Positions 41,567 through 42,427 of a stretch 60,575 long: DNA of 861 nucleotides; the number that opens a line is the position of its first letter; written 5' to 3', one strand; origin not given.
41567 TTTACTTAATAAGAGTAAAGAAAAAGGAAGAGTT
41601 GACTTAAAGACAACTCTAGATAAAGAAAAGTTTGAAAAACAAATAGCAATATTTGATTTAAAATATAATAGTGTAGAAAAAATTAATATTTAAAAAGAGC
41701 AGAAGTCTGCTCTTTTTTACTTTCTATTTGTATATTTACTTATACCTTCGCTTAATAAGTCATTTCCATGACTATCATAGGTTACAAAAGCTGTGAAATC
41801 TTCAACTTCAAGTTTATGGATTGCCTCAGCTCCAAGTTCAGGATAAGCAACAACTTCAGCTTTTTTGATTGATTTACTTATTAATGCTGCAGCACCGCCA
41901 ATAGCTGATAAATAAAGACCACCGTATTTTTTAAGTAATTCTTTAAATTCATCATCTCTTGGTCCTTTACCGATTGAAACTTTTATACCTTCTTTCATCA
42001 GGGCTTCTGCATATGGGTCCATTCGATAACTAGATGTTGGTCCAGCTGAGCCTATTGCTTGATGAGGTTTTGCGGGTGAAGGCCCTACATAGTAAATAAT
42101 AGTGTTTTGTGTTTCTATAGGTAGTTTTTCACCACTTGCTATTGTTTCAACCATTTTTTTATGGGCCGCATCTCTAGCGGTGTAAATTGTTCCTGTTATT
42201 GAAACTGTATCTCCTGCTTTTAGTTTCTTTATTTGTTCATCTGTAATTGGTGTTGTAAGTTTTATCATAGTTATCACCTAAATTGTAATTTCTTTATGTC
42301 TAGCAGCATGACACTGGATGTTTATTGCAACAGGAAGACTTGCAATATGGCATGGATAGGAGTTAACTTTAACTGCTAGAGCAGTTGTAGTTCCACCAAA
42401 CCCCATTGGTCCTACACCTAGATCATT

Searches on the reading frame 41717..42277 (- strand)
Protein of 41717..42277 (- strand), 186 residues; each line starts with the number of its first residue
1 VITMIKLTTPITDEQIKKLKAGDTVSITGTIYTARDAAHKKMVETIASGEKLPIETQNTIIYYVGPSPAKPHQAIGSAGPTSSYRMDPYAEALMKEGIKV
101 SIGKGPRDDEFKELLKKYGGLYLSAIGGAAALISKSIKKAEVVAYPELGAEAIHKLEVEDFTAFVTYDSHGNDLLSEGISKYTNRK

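Call 7: search_protein_families(library=pfam, proteins=[window:41717-42277:-], max_evalue=0.001)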
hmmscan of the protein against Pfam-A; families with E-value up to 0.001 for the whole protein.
window:41717-42277:- (186 aa): 1 family
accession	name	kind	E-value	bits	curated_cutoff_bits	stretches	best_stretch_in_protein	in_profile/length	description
PF05683.17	Fumerase_C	-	1.3e-62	211.2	22.2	1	4-176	28-203/205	Fumarase C-terminus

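Call 71: search_protein_families(library=ncbifam, proteins=[window:41717-42277:-], max_evalue=0.001)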
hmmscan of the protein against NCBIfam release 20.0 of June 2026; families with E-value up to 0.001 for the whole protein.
window:41717-42277:- (186 aa): 8 families
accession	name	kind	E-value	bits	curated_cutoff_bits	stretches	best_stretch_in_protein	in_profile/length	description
NF005310.0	PRK06842.1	equivalog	7e-75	250.9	238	1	4-184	2-182/185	Fe-S-containing hydro-lyase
TIGR00723.1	ttdB_fumA_fumB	subfamily_domain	2.3e-52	177.4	145.15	1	14-176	1-168/169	FumA C-terminus/TtdB family hydratase beta subunit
NF011920.0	PRK15391.1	subfamily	2.6e-40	138.2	1094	1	15-181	373-541/548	class I fumarate hydratase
NF011919.0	PRK15390.1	equivalog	2.3e-39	135.1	1105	1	15-176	373-536/548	class I fumarate hydratase FumA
NF004708.0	PRK06043.1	equivalog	4.7e-39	134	269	1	5-177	3-178/192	fumarate hydratase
NF006253.0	PRK08395.1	equivalog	1.2e-37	129.2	244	1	4-176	2-164/166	fumarate hydratase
NF011921.0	PRK15392.1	equivalog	3e-35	121.8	1060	1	13-177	368-536/550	class I fumarate hydratase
NF006082.0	PRK08228.1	equivalog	5.9e-28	97.7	264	1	6-186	5-190/205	L(+)-tartrate dehydratase subunit beta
